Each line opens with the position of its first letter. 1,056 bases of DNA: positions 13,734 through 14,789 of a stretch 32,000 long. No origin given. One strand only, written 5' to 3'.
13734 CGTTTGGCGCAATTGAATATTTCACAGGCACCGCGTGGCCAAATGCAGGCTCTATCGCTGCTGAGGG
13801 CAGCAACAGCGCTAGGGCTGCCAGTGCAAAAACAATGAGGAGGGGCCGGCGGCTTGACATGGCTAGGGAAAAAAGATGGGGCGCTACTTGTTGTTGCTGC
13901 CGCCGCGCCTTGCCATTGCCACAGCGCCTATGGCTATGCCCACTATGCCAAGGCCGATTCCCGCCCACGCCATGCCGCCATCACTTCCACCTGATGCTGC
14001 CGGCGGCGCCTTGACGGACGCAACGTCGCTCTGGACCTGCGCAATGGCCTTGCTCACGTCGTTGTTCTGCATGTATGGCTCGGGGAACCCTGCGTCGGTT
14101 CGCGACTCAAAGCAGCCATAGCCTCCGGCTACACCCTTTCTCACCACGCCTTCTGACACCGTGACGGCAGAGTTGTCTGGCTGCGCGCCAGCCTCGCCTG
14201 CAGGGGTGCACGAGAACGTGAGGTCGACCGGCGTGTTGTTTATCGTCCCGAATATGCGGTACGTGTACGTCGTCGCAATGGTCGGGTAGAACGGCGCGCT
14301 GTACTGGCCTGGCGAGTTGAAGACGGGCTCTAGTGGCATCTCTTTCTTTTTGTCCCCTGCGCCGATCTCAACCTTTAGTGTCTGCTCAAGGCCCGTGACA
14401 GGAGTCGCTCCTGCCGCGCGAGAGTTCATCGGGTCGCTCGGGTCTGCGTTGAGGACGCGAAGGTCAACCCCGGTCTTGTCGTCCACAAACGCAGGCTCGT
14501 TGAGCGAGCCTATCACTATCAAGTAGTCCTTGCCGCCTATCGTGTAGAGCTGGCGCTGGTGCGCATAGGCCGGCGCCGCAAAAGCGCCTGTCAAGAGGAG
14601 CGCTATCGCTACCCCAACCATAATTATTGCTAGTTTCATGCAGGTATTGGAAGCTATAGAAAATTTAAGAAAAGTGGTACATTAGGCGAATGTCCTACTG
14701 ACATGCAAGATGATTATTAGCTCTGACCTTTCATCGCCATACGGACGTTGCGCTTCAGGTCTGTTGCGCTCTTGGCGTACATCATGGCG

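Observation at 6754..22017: About 15-kb cluster of 13 exported or anchored proteins that reads like a dedicated copper-acquisition/trafficking system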

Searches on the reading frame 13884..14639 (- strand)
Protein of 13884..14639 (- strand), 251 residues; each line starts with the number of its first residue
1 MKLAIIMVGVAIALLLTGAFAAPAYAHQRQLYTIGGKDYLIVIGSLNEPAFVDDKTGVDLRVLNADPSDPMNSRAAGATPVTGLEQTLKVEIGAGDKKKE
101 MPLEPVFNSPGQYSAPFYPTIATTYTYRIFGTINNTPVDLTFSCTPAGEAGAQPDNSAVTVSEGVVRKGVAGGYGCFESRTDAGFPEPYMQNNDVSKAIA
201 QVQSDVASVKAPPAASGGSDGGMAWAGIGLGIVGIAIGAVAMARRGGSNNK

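Call 4: search_protein_families(library=pfam, proteins=[window:13884-14639:-], max_evalue=0.1)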
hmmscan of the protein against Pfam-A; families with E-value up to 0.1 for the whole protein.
window:13884-14639:- (251 aa): 0 families

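Call 7: search_protein_families(library=ncbifam, proteins=[window:13884-14639:-], max_evalue=1)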
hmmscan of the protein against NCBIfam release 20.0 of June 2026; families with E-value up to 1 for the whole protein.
window:13884-14639:- (251 aa): 1 family
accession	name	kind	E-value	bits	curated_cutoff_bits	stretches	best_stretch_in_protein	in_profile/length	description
NF053549.1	FtsL_Actino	equivalog_domain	0.14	12.1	55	0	3-29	8-34/83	cell division protein FtsL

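Call 9: find_encoding_contigs(protein=window:13884-14639:-, flank=10000, max_places=4)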
Protein window:13884-14639:- (251 aa): 23 contigs read that carry it; 4 places shown.
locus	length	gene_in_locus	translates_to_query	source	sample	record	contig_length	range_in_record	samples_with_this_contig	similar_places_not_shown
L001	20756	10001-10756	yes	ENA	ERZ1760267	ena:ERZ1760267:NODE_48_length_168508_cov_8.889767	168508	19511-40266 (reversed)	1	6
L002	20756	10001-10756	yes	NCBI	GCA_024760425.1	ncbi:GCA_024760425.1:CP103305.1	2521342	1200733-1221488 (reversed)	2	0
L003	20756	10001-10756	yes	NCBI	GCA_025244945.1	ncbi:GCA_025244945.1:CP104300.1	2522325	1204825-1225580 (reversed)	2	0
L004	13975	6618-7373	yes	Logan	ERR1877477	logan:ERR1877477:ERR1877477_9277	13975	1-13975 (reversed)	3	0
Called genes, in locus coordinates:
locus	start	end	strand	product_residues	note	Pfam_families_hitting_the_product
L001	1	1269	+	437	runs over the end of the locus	PF00009:GTP_EFTU, PF14578:GTP_EFTU_D4 (weak), PF03144:GTP_EFTU_D2, PF03143:GTP_EFTU_D3, PF22594:GTP-eEF1A_C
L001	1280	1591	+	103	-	PF00338:Ribosomal_S10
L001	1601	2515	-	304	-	PF01497:Peripla_BP_2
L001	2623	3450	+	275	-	PF13473:Cupredoxin_1, PF00127:Copper-bind (weak)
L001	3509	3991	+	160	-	-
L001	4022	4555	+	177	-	-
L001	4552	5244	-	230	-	-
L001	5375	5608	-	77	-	-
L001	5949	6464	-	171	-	-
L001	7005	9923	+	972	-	PF04234:CopC, PF07494:Reg_prop (faint), PF05425:CopD, PF08450:SGL (faint), PF24684:Vgb_lyase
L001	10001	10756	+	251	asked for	-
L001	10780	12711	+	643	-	PF04234:CopC, PF05425:CopD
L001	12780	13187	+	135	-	-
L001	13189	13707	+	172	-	PF01047:MarR (faint), PF12802:MarR_2 (faint), PF13412:HTH_24 (weak), PF24266:HTH_HVO_0163_N, PF09339:HTH_IclR (faint), PF12840:HTH_20 (faint), PF01022:HTH_5, PF13412:HTH_24 (weak)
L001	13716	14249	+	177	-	-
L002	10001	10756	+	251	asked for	-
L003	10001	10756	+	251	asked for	-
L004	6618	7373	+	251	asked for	-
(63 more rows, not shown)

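Call 18: find_homologous_proteins(query=window:13884-14639:-, max_evalue=0.001)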
Query window:13884-14639:- (251 aa): 628 proteins with E <= 0.001 among 4234 candidates; the best 120 are listed.
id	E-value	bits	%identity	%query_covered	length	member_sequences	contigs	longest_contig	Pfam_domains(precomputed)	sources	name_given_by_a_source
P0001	3.5e-160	549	100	100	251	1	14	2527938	-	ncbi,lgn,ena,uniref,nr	ncbi:hypothetical protein [Nitrososphaera viennensis]|uniref:Uncharacterized protein n=2 Tax=Nitroso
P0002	2.0e-138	478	89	98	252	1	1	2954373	-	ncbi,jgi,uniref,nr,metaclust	ncbi:hypothetical protein NTE_02848 [Candidatus Nitrososphaera evergladensis SR1]|jgi:hypothetical p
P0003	1.2e-136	472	85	100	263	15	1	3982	-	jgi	jgi:hypothetical protein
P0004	3.0e-134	464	87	94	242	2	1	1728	-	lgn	-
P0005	1.6e-131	455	86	90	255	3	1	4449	-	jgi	jgi:hypothetical protein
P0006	8.9e-129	446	82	90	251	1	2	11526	-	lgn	-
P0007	5.8e-125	434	80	98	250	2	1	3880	-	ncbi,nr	ncbi:MAG TPA: hypothetical protein VHA09_09535 [Nitrososphaera sp.]|nr:hypothetical protein [Nitroso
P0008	2.0e-105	370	66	98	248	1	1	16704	-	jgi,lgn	jgi:hypothetical protein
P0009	5.2e-105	368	70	90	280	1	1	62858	-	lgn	-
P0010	2.0e-103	363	67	97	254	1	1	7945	-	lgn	-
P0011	2.6e-103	363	64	97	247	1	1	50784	-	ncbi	-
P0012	5.7e-103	362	74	76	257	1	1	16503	-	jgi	jgi:hypothetical protein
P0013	9.3e-102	358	66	95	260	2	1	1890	-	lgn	-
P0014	1.4e-100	354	69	82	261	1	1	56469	-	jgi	jgi:hypothetical protein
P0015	1.5e-100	354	62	97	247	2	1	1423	-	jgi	jgi:hypothetical protein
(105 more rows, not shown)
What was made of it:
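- G8 is 100% identical to a N. viennensis protein and lies on 2.52-Mb chromosomes with the same gene order (calls 9, 18).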

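Call 21: search_solved_structures(query=A1, max_evalue=10, show_alignments=3)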
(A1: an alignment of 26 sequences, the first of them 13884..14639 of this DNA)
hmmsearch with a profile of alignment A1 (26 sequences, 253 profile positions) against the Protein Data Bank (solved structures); distinct sequences matched with E-value up to 10: 0.
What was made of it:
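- Tried and rejected: The G8 profile against the PDB gave no hit (call 21).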

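Call 26: find_related_loci(query=A1, collection=genome_contigs, flank=10000)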
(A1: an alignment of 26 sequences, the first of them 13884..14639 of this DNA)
Query A1 (251 aa) in genome_contigs; peptide patterns used: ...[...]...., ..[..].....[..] (x = any residue, [..] = any of these).
115 stretches matched a pattern; 58 encode a relative of the query (tblastn E <= 1e-3); 58 distinct loci.
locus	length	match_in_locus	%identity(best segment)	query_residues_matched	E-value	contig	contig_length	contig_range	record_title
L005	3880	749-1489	80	1-245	8e-135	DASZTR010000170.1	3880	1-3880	MAG TPA_asm: Nitrososphaera sp. isolate SMAG_U6081 k141_532799, whole genome shotgun sequence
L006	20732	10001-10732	64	2-245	5e-109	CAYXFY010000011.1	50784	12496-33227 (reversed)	MAG TPA_asm: uncultured Nitrososphaera sp. isolate SRP290908_co1_399 genome assembly, contig: NODE_703_length_50784_cov_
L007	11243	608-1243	65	2-211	5e-91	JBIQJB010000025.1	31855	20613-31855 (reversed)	MAG: Nitrosopumilales archaeon isolate mag.109f NODE_1900_length_31855, whole genome shotgun sequence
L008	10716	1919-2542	62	2-208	8e-89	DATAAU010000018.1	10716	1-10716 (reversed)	MAG TPA_asm: Nitrososphaera sp. isolate SMAG_U6680 k141_1632496, whole genome shotgun sequence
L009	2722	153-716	66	24-210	9e-86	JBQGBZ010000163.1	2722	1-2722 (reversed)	MAG: Nitrososphaera sp. isolate FCentSoil0_5 FCentSoil0_contig163, whole genome shotgun sequence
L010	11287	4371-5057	59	24-245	4e-84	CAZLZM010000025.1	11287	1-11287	MAG TPA_asm: uncultured Nitrosopumilales archaeon isolate binchicken_co71_71 genome assembly, contig: NODE_2571_length_1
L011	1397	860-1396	67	24-202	2e-88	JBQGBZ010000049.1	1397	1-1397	MAG: Nitrososphaera sp. isolate FCentSoil0_5 FCentSoil0_contig49, whole genome shotgun sequence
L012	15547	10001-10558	58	11-196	3e-70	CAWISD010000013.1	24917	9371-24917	MAG: uncultured Nitrososphaeraceae archaeon isolate MFD07386.bin.2.15 genome assembly, contig: contig_17994, whole genom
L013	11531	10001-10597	55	5-201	2e-70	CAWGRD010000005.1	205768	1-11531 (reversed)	MAG: uncultured Nitrososphaeraceae archaeon isolate MFD08416.bin.2.20 genome assembly, contig: contig_17684, whole genom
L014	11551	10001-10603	52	3-204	3e-70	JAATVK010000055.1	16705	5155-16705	Nitrososphaerales archaeon TH5894 k141_8245797, whole genome shotgun sequence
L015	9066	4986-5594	51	1-204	2e-70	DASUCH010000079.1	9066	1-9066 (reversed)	MAG TPA_asm: Nitrososphaeraceae archaeon isolate SMAG_U2544 k141_990524, whole genome shotgun sequence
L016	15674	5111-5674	58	8-196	3e-70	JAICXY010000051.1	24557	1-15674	MAG: Candidatus Nitrosocosmicus sp. isolate LS_FP_2_bin.144 k141_1328460_length_24557_cov_24.9862, whole genome shotgun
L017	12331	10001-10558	58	11-196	3e-70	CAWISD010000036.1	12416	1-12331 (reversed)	MAG: uncultured Nitrososphaeraceae archaeon isolate MFD07386.bin.2.15 genome assembly, contig: contig_28818, whole genom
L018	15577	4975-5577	51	4-204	4e-69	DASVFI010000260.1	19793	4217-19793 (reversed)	MAG TPA_asm: Nitrososphaeraceae archaeon isolate SMAG_U2085 k141_344577, whole genome shotgun sequence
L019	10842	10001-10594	52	8-204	8e-69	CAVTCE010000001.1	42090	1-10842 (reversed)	MAG: uncultured Nitrososphaeraceae archaeon isolate MFD02360.bin.2.160 genome assembly, contig: contig_102534, whole gen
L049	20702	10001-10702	44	7-245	4e-56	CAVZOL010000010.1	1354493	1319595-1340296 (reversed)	MAG: Ignavibacteriota bacterium isolate MFD05512.bin.2.5 genome assembly, contig: contig_4526, whole genome shotgun sequ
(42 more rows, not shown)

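Call 28: predict_structure(alignment_id=A1)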
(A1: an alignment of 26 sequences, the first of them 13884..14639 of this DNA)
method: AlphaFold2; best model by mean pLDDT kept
length: 251 residues; sequences in the alignment: 26
mean_pLDDT: 68.7   pTM: 0.59
mean pLDDT of the five models: 68.7, 66.2, 63.0, 62.6, 62.3
residues with pLDDT >= 90: 86; 70-90: 37; 50-70: 55; < 50: 73
segments of 3 or more residues with pLDDT < 50: 1-4, 18-24, 49-53, 148-150, 187-194, 210-251
pLDDT, mean of each block of 10 residues (from residue 1): 48 51 65 97 72 67 96 94 94 83 92 80 77 95 64 82 94 65 49 53 59 39 33 35 38 41
secondary structure, 60 per line:
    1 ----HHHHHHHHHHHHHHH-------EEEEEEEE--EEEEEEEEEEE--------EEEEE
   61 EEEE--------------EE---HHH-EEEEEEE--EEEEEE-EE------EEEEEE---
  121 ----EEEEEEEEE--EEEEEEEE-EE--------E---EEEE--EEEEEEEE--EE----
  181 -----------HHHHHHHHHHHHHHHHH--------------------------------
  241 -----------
elements in order: H5-19 E27-34 E37-47 E56-64 E88-94 E97-102 E112-117 E125-133 E136-143 E159-162 E165-172 H192-208
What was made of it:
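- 13884..14639 (-): G8 (NVIE_1457). An exported beta-sandwich protein with mature N-terminal His27, a helical stalk and a C-terminal TM anchor. It has no Pfam family and is a paralogue of G12. AF2 core pLDDT >90 (call 28).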

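Call 31: fold_search(model_id=the predicted structure, library=pdb)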
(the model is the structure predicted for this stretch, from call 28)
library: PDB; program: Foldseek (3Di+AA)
matches with E <= 10: 1194; with E <= 0.001: 0
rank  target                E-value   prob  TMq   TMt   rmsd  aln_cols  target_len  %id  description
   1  3tp4_B                9.6e-03  1.00  0.23  0.13   3.5        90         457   21  Crystal Structure of engineered protein at the resolution 1.98A, Northeast Structural Genomics Consortium Target OR128 (released 2011-10-05)
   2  5d1z_I                4.0e-02  0.77  0.23  0.34   8.5       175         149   11  IsdB NEAT1 bound by clone D4-10 (released 2016-09-14)
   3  7pcf_E                4.4e-02  0.54  0.20  0.16  17.9       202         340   10  Human methemoglobin bound to Staphylococcus aureus hemophore IsdB (released 2022-04-13)
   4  2gia_G                5.1e-02  0.44  0.17  0.24  13.6       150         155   12  Crystal structures of trypanosoma bruciei MRP1/MRP2 (released 2006-09-05)
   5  8dh9_B                6.3e-02  0.41  0.21  0.12  23.6       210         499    8  Leptin-bound leptin receptor complex-D3-D7 (released 2023-04-19)
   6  3s4s_D                7.0e-02  0.60  0.19  0.24  18.2       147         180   15  Crystal structure of CD4 mutant bound to HLA-DR1 (released 2011-09-21)
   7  5v4n_A                7.4e-02  0.60  0.19  0.23  18.4       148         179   15  Structure of HLA-DR1 with bound alpha3(135-145) peptide (released 2017-05-03)
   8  2seb_A                8.7e-02  0.63  0.19  0.25  18.3       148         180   16  X-RAY CRYSTAL STRUCTURE OF HLA-DR4 COMPLEXED WITH A PEPTIDE FROM HUMAN COLLAGEN II (released 1998-01-28)
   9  8dh9_A                9.1e-02  0.38  0.22  0.13  17.1       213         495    8  Leptin-bound leptin receptor complex-D3-D7 (released 2023-04-19)
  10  6cpn_A                9.6e-02  0.63  0.20  0.25  18.1       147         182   14  Crystal structure of DR11 presenting the RQ13 peptide (released 2018-06-06)
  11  3o6f_E                9.6e-02  0.60  0.20  0.25  18.2       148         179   15  Crystal structure of a human autoimmune TCR MS2-3C8 bound to MHC class II self-ligand MBP/HLA-DR4 (released 2011-03-02)
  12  1klu_A                1.0e-01  0.60  0.19  0.24  18.2       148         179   15  Crystal structure of HLA-DR1/TPI(23-37) complexed with staphylococcal enterotoxin C3 variant 3B2 (SEC3-3B2) (released 2002-08-02)
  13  3qxd_A                1.1e-01  0.57  0.19  0.24  18.2       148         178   15  F54C HLA-DR1 bound with CLIP peptide (released 2011-11-16)
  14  1seb_A                1.1e-01  0.51  0.19  0.24  18.3       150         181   15  COMPLEX OF THE HUMAN MHC CLASS II GLYCOPROTEIN HLA-DR1 AND THE BACTERIAL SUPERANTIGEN SEB (released 1996-06-20)
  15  4x5w_A                1.2e-01  0.66  0.20  0.26  18.1       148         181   15  HLA-DR1 with CLIP102-120(M107W) (released 2016-03-09)
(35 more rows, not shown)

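Call 36: search_protein_families(library=pfam, alignment_id=A1, max_evalue=10)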
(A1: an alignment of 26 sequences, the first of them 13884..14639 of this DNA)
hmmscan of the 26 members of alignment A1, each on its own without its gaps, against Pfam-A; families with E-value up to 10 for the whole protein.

A. member 1, window:13884-14639:- (251 aa): 1 family
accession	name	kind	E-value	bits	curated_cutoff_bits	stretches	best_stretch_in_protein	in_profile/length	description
PF02656.20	DUF202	-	3.7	8.5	23.4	1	217-244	34-61/68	Domain of unknown function (DUF202)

B. families by the number of members that match (of 26 scanned): 5 families
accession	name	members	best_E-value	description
PF13828.11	DUF4190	1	0.018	Domain of unknown function (DUF4190)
PF01440.21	Gemini_AL2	1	0.07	Geminivirus AL2 protein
PF12888.12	Lipid_bd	1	0.13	Lipid-binding putative hydrolase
PF13520.12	AA_permease_2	1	0.18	Amino acid permease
PF02656.20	DUF202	1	3.7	Domain of unknown function (DUF202)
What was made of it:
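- On YcnI / DUF1775: None for 26 G8-family members at E<=10 (call 36).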

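Call 46: search_protein_representatives(alignment_id=A1)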
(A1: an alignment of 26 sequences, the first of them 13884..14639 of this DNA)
Query: 26 sequences, 253 profile positions. Proteins with E-value up to 0.001 (for the whole library): 1075; up to 1e-10: 487; up to 1e-30: 126. The best 150 are listed.
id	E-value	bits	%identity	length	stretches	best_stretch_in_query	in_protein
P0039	3.2e-118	410.2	-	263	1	2-252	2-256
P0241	1.4e-93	329.4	-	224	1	6-214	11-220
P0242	7.5e-73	261.5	-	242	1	20-249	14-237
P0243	7.8e-69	248.4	-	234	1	17-235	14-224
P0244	2.2e-67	243.6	-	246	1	8-251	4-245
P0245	3.2e-66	239.8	-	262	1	19-199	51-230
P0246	1.3e-64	234.5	-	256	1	13-242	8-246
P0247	5.8e-64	232.4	-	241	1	15-251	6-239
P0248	3.0e-63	230.1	-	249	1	11-201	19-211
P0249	3.9e-63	229.7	-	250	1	13-251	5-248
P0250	4.0e-63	229.7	-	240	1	9-245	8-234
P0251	7.9e-63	228.7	-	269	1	12-248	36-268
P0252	2.0e-61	224.1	-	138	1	75-209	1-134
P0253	2.1e-61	224.0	-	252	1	12-215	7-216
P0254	2.4e-61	223.9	-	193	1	20-190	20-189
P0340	1.6e-37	145.8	-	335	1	15-202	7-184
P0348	3.7e-36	141.3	-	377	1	14-191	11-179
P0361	8.2e-33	130.3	-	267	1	12-235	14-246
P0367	4.6e-30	121.3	-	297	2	80-251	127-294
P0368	9.7e-30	120.3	-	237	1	22-213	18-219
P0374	6.2e-28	114.4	-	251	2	26-165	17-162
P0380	1.3e-26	110.0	-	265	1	26-192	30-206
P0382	6.6e-26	107.7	-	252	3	81-152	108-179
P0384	2.1e-25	106.1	-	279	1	16-251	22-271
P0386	5.1e-25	104.8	-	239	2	4-155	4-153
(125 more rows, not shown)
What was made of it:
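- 13884..14639 (-): 1075 cluster representatives at E<=1e-3 (call 46).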

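Call 47: search_protein_families(library=pfam, proteins=[P0340, P0348, P0361, P0367, P0368, P0374, P0380, P0382, P0384, P0386], max_evalue=0.01)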
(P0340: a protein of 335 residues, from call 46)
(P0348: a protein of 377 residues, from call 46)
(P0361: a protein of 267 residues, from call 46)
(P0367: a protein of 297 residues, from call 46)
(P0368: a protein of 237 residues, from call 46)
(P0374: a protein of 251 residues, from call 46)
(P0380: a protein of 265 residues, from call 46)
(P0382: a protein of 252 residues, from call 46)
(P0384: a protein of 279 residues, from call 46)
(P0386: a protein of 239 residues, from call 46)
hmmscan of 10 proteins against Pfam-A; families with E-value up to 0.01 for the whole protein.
P0340 (335 aa): 2 families
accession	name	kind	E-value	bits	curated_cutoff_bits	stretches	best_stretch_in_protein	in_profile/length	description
PF03713.19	DUF305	-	2.1e-19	70.6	27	1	249-328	70-150/151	Domain of unknown function (DUF305)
PF13628.12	DUF4142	-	6e-07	30.2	27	1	251-317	62-127/138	Domain of unknown function (DUF4142)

P0348 (377 aa): 1 family
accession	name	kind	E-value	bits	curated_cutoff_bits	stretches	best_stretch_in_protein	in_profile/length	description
PF21467.3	BetaGal_gal-bd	-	0.00028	21.4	27.3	1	314-348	23-62/62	Beta-galactosidase, galactose-binding domain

P0361 (267 aa): 0 families

P0367 (297 aa): 0 families

P0368 (237 aa): 0 families

P0374 (251 aa): 0 families

P0380 (265 aa): 0 families

P0382 (252 aa): 0 families

P0384 (279 aa): 0 families

P0386 (239 aa): 1 family
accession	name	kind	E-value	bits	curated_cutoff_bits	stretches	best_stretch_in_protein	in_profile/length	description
PF00630.25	Filamin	-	0.0055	18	26.9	0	84-131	31-80/93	Filamin/ABP280 repeat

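Call 92: search_protein_families(library=pfam, proteins=[L049:9854-10705:+, L049:10648-11223:+, L049:11150-14314:+, L049:8180-9094:-, L049:7280-8179:-], max_evalue=0.01)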
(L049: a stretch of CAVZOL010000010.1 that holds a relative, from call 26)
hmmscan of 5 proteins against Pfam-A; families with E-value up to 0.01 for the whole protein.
L049:9854-10705:+ (283 aa): 0 families

L049:10648-11223:+ (191 aa): 0 families

L049:11150-14314:+ (1054 aa): 4 families
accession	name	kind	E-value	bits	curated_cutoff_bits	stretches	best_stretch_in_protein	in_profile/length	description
PF04234.18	CopC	-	1.3e-19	71.4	23.3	1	102-198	1-92/92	CopC domain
PF05425.18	CopD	-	5.8e-06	27.1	32.1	1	422-529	3-105/105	Copper resistance protein D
PF00630.25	Filamin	-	0.0024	19.1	26.9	0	816-895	21-83/93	Filamin/ABP280 repeat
PF13115.11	YtkA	-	0.0058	17.7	25.9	0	927-967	3-41/85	YtkA-like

L049:8180-9094:- (304 aa): 4 families
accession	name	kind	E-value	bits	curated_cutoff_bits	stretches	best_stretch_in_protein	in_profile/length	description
PF01068.26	DNA_ligase_A_M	-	6.7e-31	108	26.2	1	10-184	1-204/204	ATP dependent DNA ligase domain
PF04679.21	DNA_ligase_A_C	-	7e-31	107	27.5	1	203-294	2-94/94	ATP dependent DNA ligase C terminal region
PF01331.24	mRNA_cap_enzyme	-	4e-08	33.8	29.6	1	23-136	16-126/194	mRNA capping enzyme, catalytic domain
PF09414.15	RNA_ligase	-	0.0016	19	27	1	24-184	2-171/171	RNA ligase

L049:7280-8179:- (299 aa): 2 families
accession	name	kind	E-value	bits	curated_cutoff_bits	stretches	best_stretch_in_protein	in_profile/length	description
PF21686.3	LigD_Prim-Pol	-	3.5e-75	253.3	27.4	1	26-279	1-254/254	LigD, primase-polymerase domain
PF01896.25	DNA_primase_S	-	0.00011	23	26.8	1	132-252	1-163/163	DNA primase small subunit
